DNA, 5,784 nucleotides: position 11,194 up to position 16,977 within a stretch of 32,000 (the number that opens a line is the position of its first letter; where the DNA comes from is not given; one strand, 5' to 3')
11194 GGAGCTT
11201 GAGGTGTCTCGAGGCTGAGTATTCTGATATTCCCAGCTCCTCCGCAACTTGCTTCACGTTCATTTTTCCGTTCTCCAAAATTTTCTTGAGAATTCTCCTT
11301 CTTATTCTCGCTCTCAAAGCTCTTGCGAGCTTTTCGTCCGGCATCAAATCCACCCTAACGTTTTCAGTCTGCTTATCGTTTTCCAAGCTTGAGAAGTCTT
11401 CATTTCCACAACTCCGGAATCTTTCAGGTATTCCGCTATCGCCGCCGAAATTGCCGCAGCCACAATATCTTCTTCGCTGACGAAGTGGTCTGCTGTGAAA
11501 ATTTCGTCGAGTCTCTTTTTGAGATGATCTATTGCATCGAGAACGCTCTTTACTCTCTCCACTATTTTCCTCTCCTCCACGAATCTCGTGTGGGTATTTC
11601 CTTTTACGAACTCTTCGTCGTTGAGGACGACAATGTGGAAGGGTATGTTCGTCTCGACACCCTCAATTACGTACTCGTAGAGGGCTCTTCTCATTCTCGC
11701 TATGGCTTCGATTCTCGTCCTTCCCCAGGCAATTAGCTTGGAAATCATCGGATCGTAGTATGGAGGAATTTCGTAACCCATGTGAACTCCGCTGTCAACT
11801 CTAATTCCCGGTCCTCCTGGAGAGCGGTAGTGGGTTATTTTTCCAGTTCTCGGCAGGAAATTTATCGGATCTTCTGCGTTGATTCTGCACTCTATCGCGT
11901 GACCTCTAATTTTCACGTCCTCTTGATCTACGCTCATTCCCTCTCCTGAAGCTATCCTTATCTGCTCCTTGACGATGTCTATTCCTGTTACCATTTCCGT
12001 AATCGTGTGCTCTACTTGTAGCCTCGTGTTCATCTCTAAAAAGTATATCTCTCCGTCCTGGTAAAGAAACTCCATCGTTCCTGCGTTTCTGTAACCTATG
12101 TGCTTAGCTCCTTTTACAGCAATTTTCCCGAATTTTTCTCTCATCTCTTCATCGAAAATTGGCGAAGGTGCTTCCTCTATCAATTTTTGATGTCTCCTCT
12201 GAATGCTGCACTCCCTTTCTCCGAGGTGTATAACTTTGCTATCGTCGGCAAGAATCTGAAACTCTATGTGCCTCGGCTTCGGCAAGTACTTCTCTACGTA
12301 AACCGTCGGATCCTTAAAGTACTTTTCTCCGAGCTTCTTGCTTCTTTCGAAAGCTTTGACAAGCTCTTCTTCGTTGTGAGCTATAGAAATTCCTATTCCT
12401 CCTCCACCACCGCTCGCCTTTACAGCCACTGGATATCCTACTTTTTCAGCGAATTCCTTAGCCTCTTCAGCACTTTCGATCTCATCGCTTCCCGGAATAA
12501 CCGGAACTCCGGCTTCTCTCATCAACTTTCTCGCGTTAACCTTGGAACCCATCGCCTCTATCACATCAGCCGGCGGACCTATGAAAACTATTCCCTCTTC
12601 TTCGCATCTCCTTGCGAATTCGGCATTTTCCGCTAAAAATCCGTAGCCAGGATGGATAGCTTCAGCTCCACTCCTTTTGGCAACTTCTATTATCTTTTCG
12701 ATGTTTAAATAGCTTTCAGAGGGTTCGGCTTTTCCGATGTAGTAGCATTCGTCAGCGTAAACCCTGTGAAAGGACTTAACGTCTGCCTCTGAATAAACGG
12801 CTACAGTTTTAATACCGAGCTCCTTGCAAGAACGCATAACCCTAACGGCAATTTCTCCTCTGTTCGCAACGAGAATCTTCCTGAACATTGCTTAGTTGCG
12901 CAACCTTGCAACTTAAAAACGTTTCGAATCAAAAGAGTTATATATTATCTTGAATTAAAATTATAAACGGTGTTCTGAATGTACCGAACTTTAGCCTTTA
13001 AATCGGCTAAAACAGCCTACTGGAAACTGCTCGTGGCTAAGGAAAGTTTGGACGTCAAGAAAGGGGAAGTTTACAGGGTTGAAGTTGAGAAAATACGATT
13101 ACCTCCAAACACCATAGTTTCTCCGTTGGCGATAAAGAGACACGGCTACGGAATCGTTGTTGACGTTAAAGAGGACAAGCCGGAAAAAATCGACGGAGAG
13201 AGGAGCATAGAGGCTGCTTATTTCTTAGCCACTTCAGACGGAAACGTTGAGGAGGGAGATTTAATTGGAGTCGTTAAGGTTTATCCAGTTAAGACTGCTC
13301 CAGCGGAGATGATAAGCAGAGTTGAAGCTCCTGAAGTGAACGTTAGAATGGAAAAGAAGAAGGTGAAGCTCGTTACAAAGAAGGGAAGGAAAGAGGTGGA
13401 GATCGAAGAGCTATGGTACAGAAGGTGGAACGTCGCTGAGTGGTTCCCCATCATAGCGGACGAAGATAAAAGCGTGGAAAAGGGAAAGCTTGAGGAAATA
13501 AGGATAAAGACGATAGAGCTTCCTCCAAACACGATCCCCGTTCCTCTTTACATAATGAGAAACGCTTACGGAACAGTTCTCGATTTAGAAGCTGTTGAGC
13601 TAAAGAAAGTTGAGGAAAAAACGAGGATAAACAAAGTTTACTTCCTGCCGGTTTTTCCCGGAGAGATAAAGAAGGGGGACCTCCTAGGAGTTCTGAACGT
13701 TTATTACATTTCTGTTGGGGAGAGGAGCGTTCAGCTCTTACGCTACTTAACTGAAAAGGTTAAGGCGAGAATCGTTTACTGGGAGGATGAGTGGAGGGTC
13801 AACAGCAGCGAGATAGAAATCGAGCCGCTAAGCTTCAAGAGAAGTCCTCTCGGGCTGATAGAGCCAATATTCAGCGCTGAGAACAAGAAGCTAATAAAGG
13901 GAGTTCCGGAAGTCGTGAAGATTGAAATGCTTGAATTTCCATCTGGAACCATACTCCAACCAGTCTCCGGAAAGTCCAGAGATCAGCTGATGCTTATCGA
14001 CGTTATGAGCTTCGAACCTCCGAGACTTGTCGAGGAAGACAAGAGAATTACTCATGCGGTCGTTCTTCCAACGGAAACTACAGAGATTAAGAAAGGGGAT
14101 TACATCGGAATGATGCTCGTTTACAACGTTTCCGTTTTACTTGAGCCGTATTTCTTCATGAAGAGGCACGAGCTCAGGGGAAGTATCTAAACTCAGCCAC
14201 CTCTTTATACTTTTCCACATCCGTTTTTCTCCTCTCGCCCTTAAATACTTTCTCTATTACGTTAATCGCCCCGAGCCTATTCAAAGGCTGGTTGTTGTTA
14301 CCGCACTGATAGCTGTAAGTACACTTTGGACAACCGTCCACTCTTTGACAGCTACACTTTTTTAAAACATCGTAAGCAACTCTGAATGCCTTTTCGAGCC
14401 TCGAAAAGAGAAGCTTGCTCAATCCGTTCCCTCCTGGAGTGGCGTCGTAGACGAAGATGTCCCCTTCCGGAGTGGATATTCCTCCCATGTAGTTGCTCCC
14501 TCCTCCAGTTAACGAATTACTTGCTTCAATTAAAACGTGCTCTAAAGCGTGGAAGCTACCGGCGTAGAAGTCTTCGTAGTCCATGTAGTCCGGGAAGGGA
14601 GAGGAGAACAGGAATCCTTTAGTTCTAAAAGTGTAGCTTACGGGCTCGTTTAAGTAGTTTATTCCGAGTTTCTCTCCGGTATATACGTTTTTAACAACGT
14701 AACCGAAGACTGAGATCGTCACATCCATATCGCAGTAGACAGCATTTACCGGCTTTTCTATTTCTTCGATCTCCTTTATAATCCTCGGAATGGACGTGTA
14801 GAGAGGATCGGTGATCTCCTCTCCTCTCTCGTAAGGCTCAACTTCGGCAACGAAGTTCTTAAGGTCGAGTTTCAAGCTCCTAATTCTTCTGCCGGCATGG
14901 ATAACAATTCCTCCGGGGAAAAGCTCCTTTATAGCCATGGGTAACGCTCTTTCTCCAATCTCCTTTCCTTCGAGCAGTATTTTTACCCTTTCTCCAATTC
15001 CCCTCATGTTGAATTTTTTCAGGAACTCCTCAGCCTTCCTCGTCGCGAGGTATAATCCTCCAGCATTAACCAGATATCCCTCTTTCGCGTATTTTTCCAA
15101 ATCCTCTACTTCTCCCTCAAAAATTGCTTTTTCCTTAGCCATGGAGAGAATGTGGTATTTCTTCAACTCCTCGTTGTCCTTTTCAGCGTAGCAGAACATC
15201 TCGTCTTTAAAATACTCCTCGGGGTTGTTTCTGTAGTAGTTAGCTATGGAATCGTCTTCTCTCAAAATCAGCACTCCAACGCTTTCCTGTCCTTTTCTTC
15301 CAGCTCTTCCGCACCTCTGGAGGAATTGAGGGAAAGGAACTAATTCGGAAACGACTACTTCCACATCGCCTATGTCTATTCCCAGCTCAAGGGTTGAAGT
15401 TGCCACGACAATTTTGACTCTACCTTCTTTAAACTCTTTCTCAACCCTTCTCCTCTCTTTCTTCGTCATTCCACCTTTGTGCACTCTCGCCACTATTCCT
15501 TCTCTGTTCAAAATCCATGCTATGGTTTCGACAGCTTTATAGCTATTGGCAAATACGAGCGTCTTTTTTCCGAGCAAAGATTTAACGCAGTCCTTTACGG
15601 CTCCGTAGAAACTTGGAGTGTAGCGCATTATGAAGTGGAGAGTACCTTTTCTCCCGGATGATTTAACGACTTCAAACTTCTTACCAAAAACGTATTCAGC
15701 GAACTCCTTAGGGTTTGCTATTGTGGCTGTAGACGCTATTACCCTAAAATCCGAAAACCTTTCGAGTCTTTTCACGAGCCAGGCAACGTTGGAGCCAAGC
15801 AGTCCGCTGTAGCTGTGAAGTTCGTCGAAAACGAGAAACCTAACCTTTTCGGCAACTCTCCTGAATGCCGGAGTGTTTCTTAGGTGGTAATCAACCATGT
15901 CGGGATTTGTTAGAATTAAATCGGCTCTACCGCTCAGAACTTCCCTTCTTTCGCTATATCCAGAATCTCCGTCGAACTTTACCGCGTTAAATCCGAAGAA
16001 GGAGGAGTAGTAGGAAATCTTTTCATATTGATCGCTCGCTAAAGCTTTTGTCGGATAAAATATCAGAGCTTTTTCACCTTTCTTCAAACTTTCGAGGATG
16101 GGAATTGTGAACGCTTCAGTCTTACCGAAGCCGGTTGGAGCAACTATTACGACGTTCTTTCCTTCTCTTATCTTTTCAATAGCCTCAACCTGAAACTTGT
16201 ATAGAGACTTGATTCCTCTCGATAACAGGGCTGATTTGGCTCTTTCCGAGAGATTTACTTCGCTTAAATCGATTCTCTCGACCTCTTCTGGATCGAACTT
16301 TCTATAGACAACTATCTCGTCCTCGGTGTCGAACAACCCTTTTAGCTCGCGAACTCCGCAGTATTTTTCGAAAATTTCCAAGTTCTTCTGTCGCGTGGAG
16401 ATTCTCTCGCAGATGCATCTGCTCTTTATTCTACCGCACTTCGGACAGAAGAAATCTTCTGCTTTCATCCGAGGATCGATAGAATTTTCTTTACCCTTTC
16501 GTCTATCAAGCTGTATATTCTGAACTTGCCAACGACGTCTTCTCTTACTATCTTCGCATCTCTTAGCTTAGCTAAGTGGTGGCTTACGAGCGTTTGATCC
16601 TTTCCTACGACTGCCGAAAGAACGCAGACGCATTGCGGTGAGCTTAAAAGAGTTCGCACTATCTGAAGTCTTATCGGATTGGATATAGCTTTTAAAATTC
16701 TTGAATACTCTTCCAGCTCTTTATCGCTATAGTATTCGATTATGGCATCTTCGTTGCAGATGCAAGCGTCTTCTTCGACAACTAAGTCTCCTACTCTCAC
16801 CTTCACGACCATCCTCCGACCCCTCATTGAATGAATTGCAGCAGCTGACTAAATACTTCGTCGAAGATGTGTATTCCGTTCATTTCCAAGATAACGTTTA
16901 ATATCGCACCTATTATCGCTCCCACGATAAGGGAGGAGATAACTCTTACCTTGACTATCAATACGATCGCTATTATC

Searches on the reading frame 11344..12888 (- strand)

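Call 10: search_protein_families(library=pfam, proteins=[window:11344-12888:-], max_evalue=0.001)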
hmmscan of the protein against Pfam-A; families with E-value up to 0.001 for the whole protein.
window:11344-12888:- (514 aa): 9 families
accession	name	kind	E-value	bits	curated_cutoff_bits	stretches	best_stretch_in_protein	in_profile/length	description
PF02786.22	CPSase_L_D2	-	1.1e-70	237.9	19.8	1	116-318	2-208/211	Carbamoyl-phosphate synthase L chain, ATP binding domain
PF00289.28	Biotin_carb_N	-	3.8e-48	163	25.5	1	1-110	1-110/110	Biotin carboxylase, N-terminal domain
PF02785.25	Biotin_carb_C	-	5.8e-42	142.6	32.4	1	333-439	1-108/108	Biotin carboxylase C-terminal domain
PF07478.18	Dala_Dala_lig_C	-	7e-14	52.3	24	1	136-288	21-174/204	D-ala D-ala ligase C-terminus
PF02222.28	ATP-grasp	-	1.3e-07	31.9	27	1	123-289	3-162/179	ATP-grasp domain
PF01071.24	GARS_A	-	5.7e-07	30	27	1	114-222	1-108/194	Phosphoribosylglycinamide synthetase, ATP-grasp (A) domain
PF08443.16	RimK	-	5.7e-07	29.8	21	1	116-311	4-186/188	RimK-like ATP-grasp domain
PF02655.19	ATP-grasp_3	-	3e-05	24.6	23.2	1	115-291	3-158/160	ATP-grasp domain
PF13549.11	ATP-grasp_5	-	0.00055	19.8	27.6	0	116-158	12-53/221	ATP-grasp domain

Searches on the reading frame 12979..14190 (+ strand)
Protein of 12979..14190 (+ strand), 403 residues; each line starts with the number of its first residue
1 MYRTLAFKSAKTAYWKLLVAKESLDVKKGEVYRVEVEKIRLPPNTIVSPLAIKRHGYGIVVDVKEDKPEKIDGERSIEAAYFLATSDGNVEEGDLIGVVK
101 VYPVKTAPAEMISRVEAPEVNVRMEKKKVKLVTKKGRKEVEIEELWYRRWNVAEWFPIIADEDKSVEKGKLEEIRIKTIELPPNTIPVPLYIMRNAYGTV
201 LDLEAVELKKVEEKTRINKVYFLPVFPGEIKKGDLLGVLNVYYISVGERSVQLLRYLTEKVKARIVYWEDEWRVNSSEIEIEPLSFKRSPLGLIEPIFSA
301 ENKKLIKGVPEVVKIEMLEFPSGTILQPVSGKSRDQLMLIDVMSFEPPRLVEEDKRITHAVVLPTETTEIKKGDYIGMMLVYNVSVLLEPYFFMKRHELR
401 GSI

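Call 10: search_protein_families(library=pfam, proteins=[window:12979-14190:+], max_evalue=0.001)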
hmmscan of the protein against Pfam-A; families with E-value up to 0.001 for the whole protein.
window:12979-14190:+ (403 aa): 1 family
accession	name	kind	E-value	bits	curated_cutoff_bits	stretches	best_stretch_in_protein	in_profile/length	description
PF01629.22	DUF22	-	5.8e-93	306.1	25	3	129-228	2-106/106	Domain of unknown function DUF22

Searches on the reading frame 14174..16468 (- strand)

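Call 10: search_protein_families(library=pfam, proteins=[window:14174-16468:-], max_evalue=0.001)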
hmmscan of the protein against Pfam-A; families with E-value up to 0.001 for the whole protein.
window:14174-16468:- (764 aa): 6 families
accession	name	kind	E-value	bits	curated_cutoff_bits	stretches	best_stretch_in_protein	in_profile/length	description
PF00270.35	DEAD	-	2.2e-33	115.8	26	1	91-255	2-166/167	DEAD/DEAH box helicase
PF00271.37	Helicase_C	-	2.1e-25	89.6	23.5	1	293-393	8-110/110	Helicase conserved C-terminal domain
PF09369.15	MZB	-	2.8e-13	50.8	24.2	1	642-717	1-80/80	MrfA Zn-binding domain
PF04851.21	ResIII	-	1.8e-10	41.4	22.5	1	88-250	3-162/164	Type III restriction enzyme, res subunit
PF22590.2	Cas3-like_C_2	-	4.8e-09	36.9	27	1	301-393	3-105/106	CRISPR-associated nuclease/helicase Cas3, C-terminal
PF13307.12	Helicase_C_2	-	0.00081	19.9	25.3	0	300-382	9-98/170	Helicase C-terminal domain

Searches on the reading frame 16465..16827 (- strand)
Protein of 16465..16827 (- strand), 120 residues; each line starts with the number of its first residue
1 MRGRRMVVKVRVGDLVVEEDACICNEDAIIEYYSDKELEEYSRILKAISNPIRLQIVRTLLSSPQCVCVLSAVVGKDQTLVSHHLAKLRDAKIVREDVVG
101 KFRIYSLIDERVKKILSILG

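Call 10: search_protein_families(library=pfam, proteins=[window:16465-16827:-], max_evalue=0.001)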
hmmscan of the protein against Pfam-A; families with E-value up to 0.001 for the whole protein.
window:16465-16827:- (120 aa): 2 families
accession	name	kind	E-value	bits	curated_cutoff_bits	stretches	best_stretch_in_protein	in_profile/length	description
PF01022.26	HTH_5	-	6.2e-13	48.8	22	1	50-95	1-46/47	Bacterial regulatory protein, arsR family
PF12840.13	HTH_20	-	0.00025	21.4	27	0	49-96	2-50/51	Helix-turn-helix domain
